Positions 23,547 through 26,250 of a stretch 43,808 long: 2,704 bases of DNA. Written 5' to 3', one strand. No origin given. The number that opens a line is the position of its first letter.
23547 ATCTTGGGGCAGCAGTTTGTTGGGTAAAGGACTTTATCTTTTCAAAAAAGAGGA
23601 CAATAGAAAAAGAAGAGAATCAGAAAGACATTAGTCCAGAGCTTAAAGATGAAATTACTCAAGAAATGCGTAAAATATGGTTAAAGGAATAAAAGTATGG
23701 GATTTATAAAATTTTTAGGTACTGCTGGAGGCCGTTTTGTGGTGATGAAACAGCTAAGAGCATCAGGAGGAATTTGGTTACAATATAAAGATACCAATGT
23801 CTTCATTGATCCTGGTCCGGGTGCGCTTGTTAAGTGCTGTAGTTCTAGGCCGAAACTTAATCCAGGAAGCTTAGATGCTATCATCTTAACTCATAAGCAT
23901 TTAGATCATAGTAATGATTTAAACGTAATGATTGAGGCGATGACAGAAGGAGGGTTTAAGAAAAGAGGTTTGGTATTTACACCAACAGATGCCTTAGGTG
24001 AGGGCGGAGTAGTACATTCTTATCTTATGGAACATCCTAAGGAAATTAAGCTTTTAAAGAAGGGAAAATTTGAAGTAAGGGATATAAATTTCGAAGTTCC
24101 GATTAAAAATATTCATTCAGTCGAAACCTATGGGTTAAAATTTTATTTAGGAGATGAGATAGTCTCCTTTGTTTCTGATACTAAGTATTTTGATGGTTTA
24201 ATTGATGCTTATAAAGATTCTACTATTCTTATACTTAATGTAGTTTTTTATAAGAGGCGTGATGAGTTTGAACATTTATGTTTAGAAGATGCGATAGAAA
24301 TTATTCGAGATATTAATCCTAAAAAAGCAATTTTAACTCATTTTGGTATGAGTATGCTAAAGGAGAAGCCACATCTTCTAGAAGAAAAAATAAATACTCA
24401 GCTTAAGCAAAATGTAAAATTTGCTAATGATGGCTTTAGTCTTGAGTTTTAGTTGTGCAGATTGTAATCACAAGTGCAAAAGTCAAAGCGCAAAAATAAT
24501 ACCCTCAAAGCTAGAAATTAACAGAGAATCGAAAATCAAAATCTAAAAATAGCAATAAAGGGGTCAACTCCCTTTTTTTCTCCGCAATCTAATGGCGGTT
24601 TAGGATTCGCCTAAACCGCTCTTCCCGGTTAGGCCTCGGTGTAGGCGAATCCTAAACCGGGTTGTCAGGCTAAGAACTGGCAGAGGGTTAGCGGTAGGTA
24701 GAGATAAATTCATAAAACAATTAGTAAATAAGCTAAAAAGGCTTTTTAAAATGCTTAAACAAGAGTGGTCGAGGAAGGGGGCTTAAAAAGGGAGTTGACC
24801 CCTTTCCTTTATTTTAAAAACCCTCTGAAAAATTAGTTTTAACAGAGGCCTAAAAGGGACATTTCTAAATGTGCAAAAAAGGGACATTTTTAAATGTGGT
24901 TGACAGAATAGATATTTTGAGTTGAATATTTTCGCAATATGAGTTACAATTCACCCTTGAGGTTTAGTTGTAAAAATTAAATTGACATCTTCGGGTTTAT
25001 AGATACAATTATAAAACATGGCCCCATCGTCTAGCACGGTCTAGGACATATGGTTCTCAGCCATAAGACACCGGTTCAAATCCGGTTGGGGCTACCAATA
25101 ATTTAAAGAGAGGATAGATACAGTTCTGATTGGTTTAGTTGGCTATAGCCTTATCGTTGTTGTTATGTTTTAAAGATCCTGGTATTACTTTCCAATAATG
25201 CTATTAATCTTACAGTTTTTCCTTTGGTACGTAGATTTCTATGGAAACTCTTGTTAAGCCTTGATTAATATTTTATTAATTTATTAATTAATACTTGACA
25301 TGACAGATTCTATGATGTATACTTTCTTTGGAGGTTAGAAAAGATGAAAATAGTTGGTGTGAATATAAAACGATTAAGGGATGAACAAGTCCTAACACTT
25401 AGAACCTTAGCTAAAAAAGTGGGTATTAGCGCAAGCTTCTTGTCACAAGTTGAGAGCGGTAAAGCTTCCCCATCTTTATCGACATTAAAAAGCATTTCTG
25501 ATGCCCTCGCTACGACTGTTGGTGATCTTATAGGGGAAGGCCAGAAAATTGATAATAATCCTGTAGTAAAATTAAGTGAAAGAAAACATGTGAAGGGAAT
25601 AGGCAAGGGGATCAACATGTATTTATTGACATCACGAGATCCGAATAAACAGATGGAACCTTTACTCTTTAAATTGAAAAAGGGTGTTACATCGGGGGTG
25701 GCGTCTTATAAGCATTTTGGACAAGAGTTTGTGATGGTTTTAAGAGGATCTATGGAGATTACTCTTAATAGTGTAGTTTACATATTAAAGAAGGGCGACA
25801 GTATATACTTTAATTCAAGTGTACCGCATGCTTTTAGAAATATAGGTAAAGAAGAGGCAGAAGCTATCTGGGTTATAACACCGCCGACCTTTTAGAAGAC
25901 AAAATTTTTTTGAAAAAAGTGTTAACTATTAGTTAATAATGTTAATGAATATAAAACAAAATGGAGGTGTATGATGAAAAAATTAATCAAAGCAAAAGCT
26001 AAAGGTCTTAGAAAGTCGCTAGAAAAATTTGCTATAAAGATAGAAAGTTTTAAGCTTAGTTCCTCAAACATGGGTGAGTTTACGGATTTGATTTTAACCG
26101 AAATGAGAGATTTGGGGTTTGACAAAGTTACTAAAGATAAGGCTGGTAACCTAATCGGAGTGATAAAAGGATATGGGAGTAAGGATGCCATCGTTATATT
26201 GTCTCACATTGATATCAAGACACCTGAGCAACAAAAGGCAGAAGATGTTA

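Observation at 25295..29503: tRNA-adjacent four-gene module: XRE-cupin regulator, eroded M20 homolog, extra acetate kinase and a degenerate kinase paralog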

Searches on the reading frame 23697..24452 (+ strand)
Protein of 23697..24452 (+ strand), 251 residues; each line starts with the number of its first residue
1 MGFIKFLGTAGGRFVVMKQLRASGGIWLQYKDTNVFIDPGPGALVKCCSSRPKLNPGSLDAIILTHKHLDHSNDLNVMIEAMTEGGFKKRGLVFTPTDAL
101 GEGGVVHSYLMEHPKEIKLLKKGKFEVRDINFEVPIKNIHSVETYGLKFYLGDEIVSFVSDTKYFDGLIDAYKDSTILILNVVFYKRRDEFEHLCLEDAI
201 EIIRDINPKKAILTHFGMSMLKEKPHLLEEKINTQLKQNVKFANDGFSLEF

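Call 7: search_protein_families(library=ncbifam, proteins=[window:23697-24452:+], max_evalue=0.00001)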
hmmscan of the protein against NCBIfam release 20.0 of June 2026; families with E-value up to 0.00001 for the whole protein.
window:23697-24452:+ (251 aa): 9 families
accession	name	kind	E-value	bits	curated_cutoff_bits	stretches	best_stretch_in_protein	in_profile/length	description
TIGR02651.1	RNase_Z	equivalog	1.7e-19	70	292.95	2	155-248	203-299/302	ribonuclease Z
NF000801.0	PRK00055.1-3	equivalog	1e-16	60.9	252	2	4-150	4-153/307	ribonuclease Z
TIGR03307.1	PhnP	equivalog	1.3e-10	41.1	272.25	1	25-246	39-246/249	phosphonate metabolism protein PhnP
NF041851.1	cyc_nuc_deg_phdiest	equivalog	9.8e-09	35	400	1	19-217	16-222/253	cyclic nucleotide-degrading phosphodiesterase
NF038231.1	MBL_Geo_Pelo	equivalog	1.3e-08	34.8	360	0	176-249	185-249/250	GPMC system MBL fold metallohydrolase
NF002553.0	PRK02113.1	equivalog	3e-08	33.4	386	0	124-249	136-250/252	MBL fold metallo-hydrolase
NF000805.0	PRK00055.2-3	equivalog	4.9e-08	32.6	416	0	15-93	14-90/307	ribonuclease Z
NF041257.1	GntH_guanitoxin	equivalog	1.2e-06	27.6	333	0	26-107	34-117/374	guanitoxin biosynthesis MBL fold metallo-hydrolase GntH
NF000804.0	PRK00055.2-1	equivalog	7.8e-06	25.2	402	0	152-250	200-298/306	ribonuclease Z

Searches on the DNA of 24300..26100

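Call 46: search_rna_families(source=window, start=24300, end=26100, threshold=evalue, max_evalue=0.1)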
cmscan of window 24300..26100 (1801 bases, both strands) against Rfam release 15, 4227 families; matches with E-value up to 0.1: 3.
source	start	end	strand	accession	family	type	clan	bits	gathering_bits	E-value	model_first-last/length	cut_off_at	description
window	25020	25094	+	RF00005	tRNA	Gene; tRNA;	CL00001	58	29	1.8e-11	1-71/71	no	tRNA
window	24786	24938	+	RF01476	rliF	Gene; sRNA;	-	29.3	60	0.018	1-220/220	no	Listeria sRNA rliF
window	24588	24671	-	RF00950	mir-927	Gene; miRNA;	-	26.6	60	0.052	1-86/86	no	mir-927 microRNA precursor family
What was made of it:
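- Tried and rejected: The tRNA-proximal intergenic region gave only the tRNA (call 46).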

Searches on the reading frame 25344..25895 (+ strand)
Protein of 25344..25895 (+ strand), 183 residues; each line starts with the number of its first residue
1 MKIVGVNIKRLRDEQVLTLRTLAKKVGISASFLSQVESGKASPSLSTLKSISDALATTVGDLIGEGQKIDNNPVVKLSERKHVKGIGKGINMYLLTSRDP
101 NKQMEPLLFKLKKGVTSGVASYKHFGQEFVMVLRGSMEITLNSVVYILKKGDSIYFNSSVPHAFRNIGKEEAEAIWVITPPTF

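Call 4: search_protein_families(library=pfam, proteins=[window:25344-25895:+], max_evalue=0.01)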
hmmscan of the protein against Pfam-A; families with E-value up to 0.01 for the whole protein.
window:25344-25895:+ (183 aa): 9 families
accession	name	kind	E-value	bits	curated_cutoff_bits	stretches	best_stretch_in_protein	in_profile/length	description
PF07883.17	Cupin_2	-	1.1e-17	63.9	27.2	1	108-177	2-69/70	Cupin domain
PF01381.28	HTH_3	-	8.9e-13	48.5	23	1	8-61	1-54/55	Helix-turn-helix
PF13560.12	HTH_31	-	3.6e-09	37.2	27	1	5-58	3-57/64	Helix-turn-helix domain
PF13443.12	HTH_26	-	7.7e-09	36.1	22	1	8-63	2-58/63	Cro/C1-type HTH DNA-binding domain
PF12844.13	HTH_19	-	1.1e-05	25.7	30.2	1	7-54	3-50/64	Helix-turn-helix domain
PF01050.24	MannoseP_isomer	-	0.001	19.7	23.6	1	123-175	46-98/116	Mannose-6-phosphate isomerase C-terminal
PF05899.18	Cupin_3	-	0.003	17.7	23.5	1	124-157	24-57/74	EutQ-like cupin domain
PF02311.25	AraC_binding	-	0.0072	16.5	21.1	0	128-181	25-78/135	AraC-like ligand binding domain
PF00190.28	Cupin_1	-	0.0088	16.1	22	0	142-178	80-113/151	Cupin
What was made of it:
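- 25344..25895 (+): REG: XRE-HTH + cupin transcription regulator (183 aa). Pfam HTH_3 scores 48.5 bits and Cupin_2 63.9 bits (call 4).
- Checked: REG, 25344-25895, 183 aa: HTH_3 + Cupin_2 (call 4).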

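Call 5: search_protein_families(library=ncbifam, proteins=[window:25344-25895:+], max_evalue=0.01)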
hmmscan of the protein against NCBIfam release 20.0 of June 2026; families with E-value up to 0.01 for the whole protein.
window:25344-25895:+ (183 aa): 16 families
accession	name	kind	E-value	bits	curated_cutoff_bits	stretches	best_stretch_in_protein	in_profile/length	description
NF007408.0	PRK09943.1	equivalog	5.2e-22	78.3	211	1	5-183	9-185/185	HTH-type transcriptional regulator PuuR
NF010465.0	PRK13890.1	equivalog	1.7e-13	50.7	96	1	3-90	5-91/121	conjugal transfer protein TrbA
NF006015.0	PRK08154.1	subfamily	1.1e-10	41.1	204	1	4-71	31-100/314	anaerobic benzoate catabolism transcriptional regulator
NF041951.1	phage_RstR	subfamily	8.5e-10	38.9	80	1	6-78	5-77/108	RstR family transcriptional repressor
TIGR03070.1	couple_hipB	subfamily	4.2e-08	33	71.65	1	4-56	3-55/58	type II toxin-antitoxin system Y4mF family antitoxin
NF047948.1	male_kill_WMK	equivalog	5.5e-07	29.3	300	1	4-72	6-74/300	WO male-killing family protein Wmk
NF041677.1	trans_regClgR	equivalog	8.4e-06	25.8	170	1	3-71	8-77/113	transcriptional regulator ClgR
NF041575.1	antitoxPezA_Strep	equivalog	4.2e-05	23.6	290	1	4-68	2-66/158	type II toxin-antitoxin system antitoxin PezA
TIGR00270.2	TIGR00270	equivalog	8.1e-05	22.5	110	1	7-57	79-129/159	multiprotein bridging factor aMBF1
NF046032.1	TransRegSlrRBacil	equivalog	9.6e-05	22.5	250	1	5-63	3-62/149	HTH-type transcriptional regulator SlrR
NF038139.1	Reg_Aceta_RamB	equivalog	0.00013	20.8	700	1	4-55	3-54/465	acetate metabolism transcriptional regulator RamB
NF007257.0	PRK09706.1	subfamily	0.00045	20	101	1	3-74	5-77/135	transcriptional repressor DicA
NF007271.0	PRK09726.1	equivalog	0.00052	20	79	1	7-56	16-65/88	type II toxin-antitoxin system antitoxin HipB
NF048000.1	ECH1013_TF_S24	equivalog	0.00084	19.3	300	1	7-132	6-135/204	ECH_1013 family putative transcriptional regulator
TIGR01479.1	GMP_PMI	equivalog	0.0011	17.9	372.95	1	124-175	394-445/467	mannose-1-phosphate guanylyltransferase/mannose-6-phosphate isomerase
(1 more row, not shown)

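Call 33: search_protein_families(library=padloc, proteins=[window:25344-25895:+], max_evalue=0.01)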
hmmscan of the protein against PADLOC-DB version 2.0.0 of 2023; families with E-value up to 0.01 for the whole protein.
window:25344-25895:+ (183 aa): 15 families
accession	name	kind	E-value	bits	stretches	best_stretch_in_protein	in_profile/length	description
PDLC02926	HTH_VI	-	1.9e-13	48.5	1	6-63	4-61/92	-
PDLC04142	capH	-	1e-10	40.6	1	2-67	5-70/103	capH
PDLC04775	PDC-M69A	-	9e-08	30.6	1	3-80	7-84/113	-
PDLC03954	RmrA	-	9.5e-08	29.3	1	4-58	11-65/380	-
PDLC03665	Control_protein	-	1.1e-06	26.8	1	4-63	9-69/77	control protein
PDLC03951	RmrA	-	4.3e-06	23.9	1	7-75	12-80/400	-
PDLC03947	RmrA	-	8.4e-06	22.8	1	3-55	11-63/383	-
PDLC03949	RmrA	-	1.1e-05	22.5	1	12-59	11-58/363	-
PDLC03944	RmrA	-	2.7e-05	21.4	1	7-55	10-58/384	-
PDLC03952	RmrA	-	4.7e-05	20.4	1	8-59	27-78/395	-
PDLC03943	RmrA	-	0.00019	18.6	1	4-59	3-58/370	-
PDLC03953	RmrA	-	0.00028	18.2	1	6-59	8-61/373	-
PDLC03955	RmrA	-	0.00033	18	1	16-58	33-75/371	-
PDLC03946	RmrA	-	0.00084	16.2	1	11-58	10-57/357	-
PDLC03671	Control_protein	-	0.0025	16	1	3-64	14-75/84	control protein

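Call 57: search_solved_structures(query=window:25344-25895:+, max_evalue=0.001, show_alignments=1)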
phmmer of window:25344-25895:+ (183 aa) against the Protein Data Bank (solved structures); distinct sequences matched with E-value up to 0.001: 18.
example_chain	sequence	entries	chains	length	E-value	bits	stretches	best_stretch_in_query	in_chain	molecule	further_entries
9sf2_A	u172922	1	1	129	6.4e-08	35.7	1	4-60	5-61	Transcriptional regulator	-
6jq1_A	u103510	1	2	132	9.6e-08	35.1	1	7-65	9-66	Transcriptional regulator, XRE family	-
1y9q_A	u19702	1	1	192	1.2e-07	34.8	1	7-168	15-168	transcriptional regulator, HTH_3 family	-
6rnz_A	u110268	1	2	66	1.2e-06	31.6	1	7-63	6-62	HTH-type transcriptional regulator DdrOC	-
8tac_A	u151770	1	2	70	3.2e-06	30.2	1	2-57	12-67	DBP48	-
6rnx_A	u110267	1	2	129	5e-06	29.5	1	7-65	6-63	HTH-type transcriptional regulator DdrOC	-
6rmq_A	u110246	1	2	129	5.1e-06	29.5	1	7-63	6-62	HTH-type transcriptional regulator DdrOC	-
4j1x_A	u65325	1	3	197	5.8e-06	29.3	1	12-166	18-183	Epoxidase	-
1zz6_A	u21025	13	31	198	5.9e-06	29.3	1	12-166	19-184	Hydroxypropylphosphonic Acid Epoxidase | Hydroxyprophylphosphonic Acid Epoxidase | EPOXIDASE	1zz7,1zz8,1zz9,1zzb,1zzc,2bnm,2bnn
5tn0_A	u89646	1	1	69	2.9e-05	27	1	4-66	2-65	HTH-type transcriptional regulator SinR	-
3qq6_A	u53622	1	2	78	3e-05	27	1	3-66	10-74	HTH-type transcriptional regulator sinR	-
1b0n_A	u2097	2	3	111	4.7e-05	26.4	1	4-70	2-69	PROTEIN (SINR PROTEIN) | HTH-TYPE TRANSCRIPTIONAL REGULATOR SINR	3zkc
2p5t_A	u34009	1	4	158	0.00038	23.4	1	4-74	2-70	Putative transcriptional regulator PezA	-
6a54_A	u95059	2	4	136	0.00045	23.2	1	122-179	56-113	Novel protein with potential Cupin domain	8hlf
3f51_A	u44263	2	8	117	0.00057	22.8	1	4-65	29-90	Clp gene regulator (ClgR)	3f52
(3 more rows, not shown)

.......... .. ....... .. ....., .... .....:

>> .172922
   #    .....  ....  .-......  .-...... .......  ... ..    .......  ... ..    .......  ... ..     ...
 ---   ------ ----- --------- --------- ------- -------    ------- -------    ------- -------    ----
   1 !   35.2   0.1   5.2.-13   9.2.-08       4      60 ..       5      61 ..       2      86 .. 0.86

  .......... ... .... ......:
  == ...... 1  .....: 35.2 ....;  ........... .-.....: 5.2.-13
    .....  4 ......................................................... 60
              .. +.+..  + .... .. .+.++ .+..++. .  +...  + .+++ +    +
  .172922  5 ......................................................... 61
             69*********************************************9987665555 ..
